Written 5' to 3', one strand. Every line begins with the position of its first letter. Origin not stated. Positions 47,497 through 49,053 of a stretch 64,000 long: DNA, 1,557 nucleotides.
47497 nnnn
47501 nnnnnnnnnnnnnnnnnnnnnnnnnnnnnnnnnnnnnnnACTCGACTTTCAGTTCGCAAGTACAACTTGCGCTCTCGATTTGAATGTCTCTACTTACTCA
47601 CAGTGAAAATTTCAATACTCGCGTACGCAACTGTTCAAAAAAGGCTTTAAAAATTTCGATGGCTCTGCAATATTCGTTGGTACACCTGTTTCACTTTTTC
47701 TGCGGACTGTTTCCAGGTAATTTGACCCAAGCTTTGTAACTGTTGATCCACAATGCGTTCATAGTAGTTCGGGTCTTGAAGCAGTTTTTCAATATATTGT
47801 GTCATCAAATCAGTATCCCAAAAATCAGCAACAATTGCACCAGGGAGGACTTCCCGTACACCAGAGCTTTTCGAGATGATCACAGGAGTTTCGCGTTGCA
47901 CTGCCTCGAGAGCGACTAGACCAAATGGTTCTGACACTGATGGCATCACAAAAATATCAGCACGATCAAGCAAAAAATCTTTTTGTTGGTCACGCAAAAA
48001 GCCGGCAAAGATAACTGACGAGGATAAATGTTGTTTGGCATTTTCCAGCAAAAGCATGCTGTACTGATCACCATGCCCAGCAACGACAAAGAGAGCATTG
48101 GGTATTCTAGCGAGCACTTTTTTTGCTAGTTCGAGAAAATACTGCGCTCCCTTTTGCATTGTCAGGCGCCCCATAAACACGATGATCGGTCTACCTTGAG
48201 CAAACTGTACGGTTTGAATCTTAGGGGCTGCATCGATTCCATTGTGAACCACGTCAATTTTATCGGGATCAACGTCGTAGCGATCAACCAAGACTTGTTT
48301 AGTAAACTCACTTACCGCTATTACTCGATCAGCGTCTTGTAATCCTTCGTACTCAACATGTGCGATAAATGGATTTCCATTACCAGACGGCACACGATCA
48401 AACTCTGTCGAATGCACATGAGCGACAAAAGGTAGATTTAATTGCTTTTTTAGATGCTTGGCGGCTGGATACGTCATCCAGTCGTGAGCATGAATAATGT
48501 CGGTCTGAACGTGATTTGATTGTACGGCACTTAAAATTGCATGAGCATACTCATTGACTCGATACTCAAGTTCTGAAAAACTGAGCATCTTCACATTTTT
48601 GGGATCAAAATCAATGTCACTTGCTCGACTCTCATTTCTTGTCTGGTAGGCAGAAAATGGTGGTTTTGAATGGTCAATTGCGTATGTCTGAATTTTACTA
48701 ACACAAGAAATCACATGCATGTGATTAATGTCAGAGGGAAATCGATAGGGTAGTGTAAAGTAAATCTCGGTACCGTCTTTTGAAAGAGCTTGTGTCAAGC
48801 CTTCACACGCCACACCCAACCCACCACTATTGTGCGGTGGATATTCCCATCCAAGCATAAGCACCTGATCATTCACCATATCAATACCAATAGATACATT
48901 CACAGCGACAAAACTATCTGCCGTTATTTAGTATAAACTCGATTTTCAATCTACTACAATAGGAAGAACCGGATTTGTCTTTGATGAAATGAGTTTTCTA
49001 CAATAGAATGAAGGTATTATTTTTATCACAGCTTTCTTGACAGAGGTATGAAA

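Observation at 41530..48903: Minus-strand α-glucan island: GT-B glycogen-synthase-like enzyme, GH57, GH15-like, BadF-type sugar kinase and PGI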

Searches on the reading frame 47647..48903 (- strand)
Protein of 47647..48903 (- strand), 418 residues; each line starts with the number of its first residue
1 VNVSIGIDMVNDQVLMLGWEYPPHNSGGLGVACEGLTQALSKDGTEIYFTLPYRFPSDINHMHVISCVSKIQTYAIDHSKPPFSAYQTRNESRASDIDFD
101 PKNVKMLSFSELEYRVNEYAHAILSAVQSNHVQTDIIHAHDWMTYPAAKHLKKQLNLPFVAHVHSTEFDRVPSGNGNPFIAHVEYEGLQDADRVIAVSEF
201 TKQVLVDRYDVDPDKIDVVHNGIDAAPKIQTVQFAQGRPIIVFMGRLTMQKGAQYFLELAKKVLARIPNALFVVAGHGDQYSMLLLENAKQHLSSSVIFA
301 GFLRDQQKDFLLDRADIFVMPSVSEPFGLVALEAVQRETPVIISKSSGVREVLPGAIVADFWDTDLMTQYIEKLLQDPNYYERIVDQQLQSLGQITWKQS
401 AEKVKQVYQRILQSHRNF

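Call 3: search_protein_families(library=pfam, proteins=[window:47647-48903:-], max_evalue=0.01)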
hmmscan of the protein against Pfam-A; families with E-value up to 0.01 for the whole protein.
window:47647-48903:- (418 aa): 7 families
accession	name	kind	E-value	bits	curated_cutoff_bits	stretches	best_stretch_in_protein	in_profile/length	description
PF00534.26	Glycos_transf_1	-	7.3e-32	110.7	26.4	1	232-386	9-167/172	Glycosyl transferases group 1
PF13692.12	Glyco_trans_1_4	-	5.1e-25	88.8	27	1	238-377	1-142/142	Glycosyl transferases group 1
PF20706.3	GT4-conflict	-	6.6e-23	81.8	26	1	100-392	48-372/385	Family 4 Glycosyltransferase in conflict systems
PF13439.12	Glyco_transf_4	-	1.2e-22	81.2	28.5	1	114-225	55-168/170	Glycosyltransferase Family 4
PF08323.17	Glyco_transf_5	-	2e-18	67.4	22.7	1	13-232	1-216/239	Starch synthase catalytic domain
PF13579.12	Glyco_trans_4_4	-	1.8e-15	58.1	29.7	1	132-222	70-158/158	Glycosyl transferase 4-like domain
PF00982.27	Glyco_transf_20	-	4.2e-05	22.9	32.5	1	310-377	367-439/473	Glycosyltransferase family 20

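Call 4: search_protein_families(library=ncbifam, proteins=[window:47647-48903:-], max_evalue=0.01)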
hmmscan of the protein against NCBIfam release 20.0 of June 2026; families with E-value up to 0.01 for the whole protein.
window:47647-48903:- (418 aa): 47 families (the best 25 are shown)
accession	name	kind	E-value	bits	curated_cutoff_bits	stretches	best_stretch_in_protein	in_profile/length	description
TIGR02149.1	glgA_Coryne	subfamily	1e-39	136.8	302.4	1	126-412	76-391/391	glycogen synthase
TIGR04157.1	glyco_rSAM_CFB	subfamily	1.8e-30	106.3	400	1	183-358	162-344/406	TIGR04157 family glycosyltransferase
TIGR03449.1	mycothiol_MshA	equivalog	7.5e-28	97.5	462.5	1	106-412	74-404/406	D-inositol-3-phosphate glycosyltransferase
TIGR04047.1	MSMEG_0565_glyc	hypoth_equivalog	3.1e-26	92.3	259.85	1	112-410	68-373/373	MSMEG_0565 family glycosyltransferase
TIGR03999.1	thiol_BshA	equivalog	1.2e-25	90.2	273.7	1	104-412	55-374/375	N-acetyl-alpha-D-glucosaminyl L-malate synthase BshA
NF047684.1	TeichurnBiosyTuaC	equivalog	1.9e-25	89.6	550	1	14-412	3-390/391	teichuronic acid biosynthesis protein TuaC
TIGR02095.1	glgA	subfamily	7e-24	84.3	328.45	2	235-410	291-476/477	glycogen/starch synthase, ADP-glucose type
NF038295.1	EPS_HpsP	equivalog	1.6e-19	70.2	550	1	228-412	197-388/388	hormogonium polysaccharide biosynthesis glycosyltransferase HpsP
NF041010.1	glycosy_Agl16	equivalog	1.2e-17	63.8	575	1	180-410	123-350/352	glycosylation protein Agl16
NF053513.1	Gtran_IagA_BgsA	equivalog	1.7e-17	63.5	460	1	132-412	42-332/333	LTA glycolipid anchor biosynthesis glycosyltransferase, IagA/BgsA family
NF041876.1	EPS_EpsE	equivalog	5.9e-16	58.7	400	1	210-386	182-370/389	exopolysaccharide biosynthesis GT4 family glycosyltransferase EpsE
NF049987.1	DaglGlyslTfaseDgs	equivalog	7.3e-16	58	500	1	133-415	43-331/332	processive diacylglycerol alpha-glucosyltransferase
NF001899.0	PRK00654.1-2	equivalog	8.3e-16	57.4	459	2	233-412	286-476/478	glycogen synthase GlgA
NF001903.0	PRK00654.2-2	equivalog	4.6e-15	55.3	616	2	238-352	296-408/482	glycogen synthase GlgA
TIGR04063.1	stp3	hypoth_equivalog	3.2e-13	49.3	442.05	1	118-412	79-396/397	TIGR04063 family PEP-CTERM/XrtA system glycosyltransferase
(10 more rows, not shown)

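Call 9: search_solved_structures(query=window:47647-48903:-, max_evalue=0.00001)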
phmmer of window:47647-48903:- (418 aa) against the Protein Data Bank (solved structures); distinct sequences matched with E-value up to 0.00001: 23.
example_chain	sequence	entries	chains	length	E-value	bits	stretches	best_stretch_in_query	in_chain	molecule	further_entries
6tvp_A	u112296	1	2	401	1.1e-21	80.8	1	129-411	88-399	Alpha-maltose-1-phosphate synthase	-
3c4q_A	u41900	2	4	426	3.4e-13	52.8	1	106-410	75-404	Predicted glycosyltransferases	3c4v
3c48_A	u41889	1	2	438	3.7e-13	52.7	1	106-410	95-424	Predicted glycosyltransferases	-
2bis_A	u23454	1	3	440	4.1e-12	49.3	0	241-408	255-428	GLGA GLYCOGEN SYNTHASE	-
3fro_A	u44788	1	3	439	4.4e-12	49.2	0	241-408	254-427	GlgA glycogen synthase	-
3l01_A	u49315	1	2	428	7.2e-12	48.4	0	241-406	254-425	GlgA glycogen synthase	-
6kih_A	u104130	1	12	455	6.6e-11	45.3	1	231-412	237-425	Tll1590 protein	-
2jjm_A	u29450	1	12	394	7e-11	45.2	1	108-413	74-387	GLYCOSYL TRANSFERASE, GROUP 1 FAMILY PROTEIN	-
5d00_A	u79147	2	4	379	7.4e-11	45.1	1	128-409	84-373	N-acetyl-alpha-D-glucosaminyl L-malate synthase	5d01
3mbo_A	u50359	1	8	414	8.5e-11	44.9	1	108-413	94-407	Glycosyltransferase, group 1 family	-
4n9w_A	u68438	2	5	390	1.1e-09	41.2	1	196-411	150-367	GDP-mannose-dependent alpha-(1-2)-phosphatidylinositol mannosyltransferase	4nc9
2gej_A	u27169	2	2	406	1.3e-09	41.1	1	196-411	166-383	PHOSPHATIDYLINOSITOL MANNOSYLTRANSFERASE (PimA)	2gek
5i45_A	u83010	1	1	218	2.9e-09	39.9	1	239-416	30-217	Glycosyl transferases group 1 family protein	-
6d9t_A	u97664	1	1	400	3.6e-09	39.6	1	234-416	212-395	Glycosyl transferase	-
3oka_A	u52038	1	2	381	5.5e-09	38.9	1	231-379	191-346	GDP-mannose-dependent alpha-(1-6)-phosphatidylinositol monomannoside mannosyltransferase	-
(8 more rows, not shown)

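Call 49: search_solved_structures(query=A2, max_evalue=1e-8, show_alignments=2)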
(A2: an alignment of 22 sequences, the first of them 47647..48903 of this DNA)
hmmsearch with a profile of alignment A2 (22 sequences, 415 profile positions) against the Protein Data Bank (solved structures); distinct sequences matched with E-value up to 1e-8: 24.
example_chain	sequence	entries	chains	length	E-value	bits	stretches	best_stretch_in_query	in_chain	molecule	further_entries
6tvp_A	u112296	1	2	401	1.6e-33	119.5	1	127-411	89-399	Alpha-maltose-1-phosphate synthase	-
3c4q_A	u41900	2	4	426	1.3e-20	76.9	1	98-413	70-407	Predicted glycosyltransferases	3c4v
3c48_A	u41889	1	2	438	1.5e-20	76.8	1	98-413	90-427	Predicted glycosyltransferases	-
2bis_A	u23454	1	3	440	2e-17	66.5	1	131-409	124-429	GLGA GLYCOGEN SYNTHASE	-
6kih_A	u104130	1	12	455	2.2e-17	66.4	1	101-413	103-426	Tll1590 protein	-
3fro_A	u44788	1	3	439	2.2e-17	66.3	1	131-409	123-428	GlgA glycogen synthase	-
3l01_A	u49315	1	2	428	4.1e-17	65.5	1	131-408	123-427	GlgA glycogen synthase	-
4n9w_A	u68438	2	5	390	9.3e-15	57.7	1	128-410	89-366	GDP-mannose-dependent alpha-(1-2)-phosphatidylinositol mannosyltransferase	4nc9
2gej_A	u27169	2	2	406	1e-14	57.5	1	128-410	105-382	PHOSPHATIDYLINOSITOL MANNOSYLTRANSFERASE (PimA)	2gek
3oka_A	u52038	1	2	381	1.2e-14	57.4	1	223-408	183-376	GDP-mannose-dependent alpha-(1-6)-phosphatidylinositol monomannoside mannosyltransferase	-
3okc_A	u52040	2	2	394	1.2e-14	57.4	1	223-408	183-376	GDP-mannose-dependent alpha-(1-6)-phosphatidylinositol monomannoside mannosyltransferase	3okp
5i45_A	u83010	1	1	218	1.4e-13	53.8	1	238-414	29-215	Glycosyl transferases group 1 family protein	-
5d00_A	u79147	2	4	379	7.5e-13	51.4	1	126-408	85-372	N-acetyl-alpha-D-glucosaminyl L-malate synthase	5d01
2jjm_A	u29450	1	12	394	1.4e-12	50.6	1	124-411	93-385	GLYCOSYL TRANSFERASE, GROUP 1 FAMILY PROTEIN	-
3mbo_A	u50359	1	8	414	2e-12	50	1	124-411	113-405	Glycosyltransferase, group 1 family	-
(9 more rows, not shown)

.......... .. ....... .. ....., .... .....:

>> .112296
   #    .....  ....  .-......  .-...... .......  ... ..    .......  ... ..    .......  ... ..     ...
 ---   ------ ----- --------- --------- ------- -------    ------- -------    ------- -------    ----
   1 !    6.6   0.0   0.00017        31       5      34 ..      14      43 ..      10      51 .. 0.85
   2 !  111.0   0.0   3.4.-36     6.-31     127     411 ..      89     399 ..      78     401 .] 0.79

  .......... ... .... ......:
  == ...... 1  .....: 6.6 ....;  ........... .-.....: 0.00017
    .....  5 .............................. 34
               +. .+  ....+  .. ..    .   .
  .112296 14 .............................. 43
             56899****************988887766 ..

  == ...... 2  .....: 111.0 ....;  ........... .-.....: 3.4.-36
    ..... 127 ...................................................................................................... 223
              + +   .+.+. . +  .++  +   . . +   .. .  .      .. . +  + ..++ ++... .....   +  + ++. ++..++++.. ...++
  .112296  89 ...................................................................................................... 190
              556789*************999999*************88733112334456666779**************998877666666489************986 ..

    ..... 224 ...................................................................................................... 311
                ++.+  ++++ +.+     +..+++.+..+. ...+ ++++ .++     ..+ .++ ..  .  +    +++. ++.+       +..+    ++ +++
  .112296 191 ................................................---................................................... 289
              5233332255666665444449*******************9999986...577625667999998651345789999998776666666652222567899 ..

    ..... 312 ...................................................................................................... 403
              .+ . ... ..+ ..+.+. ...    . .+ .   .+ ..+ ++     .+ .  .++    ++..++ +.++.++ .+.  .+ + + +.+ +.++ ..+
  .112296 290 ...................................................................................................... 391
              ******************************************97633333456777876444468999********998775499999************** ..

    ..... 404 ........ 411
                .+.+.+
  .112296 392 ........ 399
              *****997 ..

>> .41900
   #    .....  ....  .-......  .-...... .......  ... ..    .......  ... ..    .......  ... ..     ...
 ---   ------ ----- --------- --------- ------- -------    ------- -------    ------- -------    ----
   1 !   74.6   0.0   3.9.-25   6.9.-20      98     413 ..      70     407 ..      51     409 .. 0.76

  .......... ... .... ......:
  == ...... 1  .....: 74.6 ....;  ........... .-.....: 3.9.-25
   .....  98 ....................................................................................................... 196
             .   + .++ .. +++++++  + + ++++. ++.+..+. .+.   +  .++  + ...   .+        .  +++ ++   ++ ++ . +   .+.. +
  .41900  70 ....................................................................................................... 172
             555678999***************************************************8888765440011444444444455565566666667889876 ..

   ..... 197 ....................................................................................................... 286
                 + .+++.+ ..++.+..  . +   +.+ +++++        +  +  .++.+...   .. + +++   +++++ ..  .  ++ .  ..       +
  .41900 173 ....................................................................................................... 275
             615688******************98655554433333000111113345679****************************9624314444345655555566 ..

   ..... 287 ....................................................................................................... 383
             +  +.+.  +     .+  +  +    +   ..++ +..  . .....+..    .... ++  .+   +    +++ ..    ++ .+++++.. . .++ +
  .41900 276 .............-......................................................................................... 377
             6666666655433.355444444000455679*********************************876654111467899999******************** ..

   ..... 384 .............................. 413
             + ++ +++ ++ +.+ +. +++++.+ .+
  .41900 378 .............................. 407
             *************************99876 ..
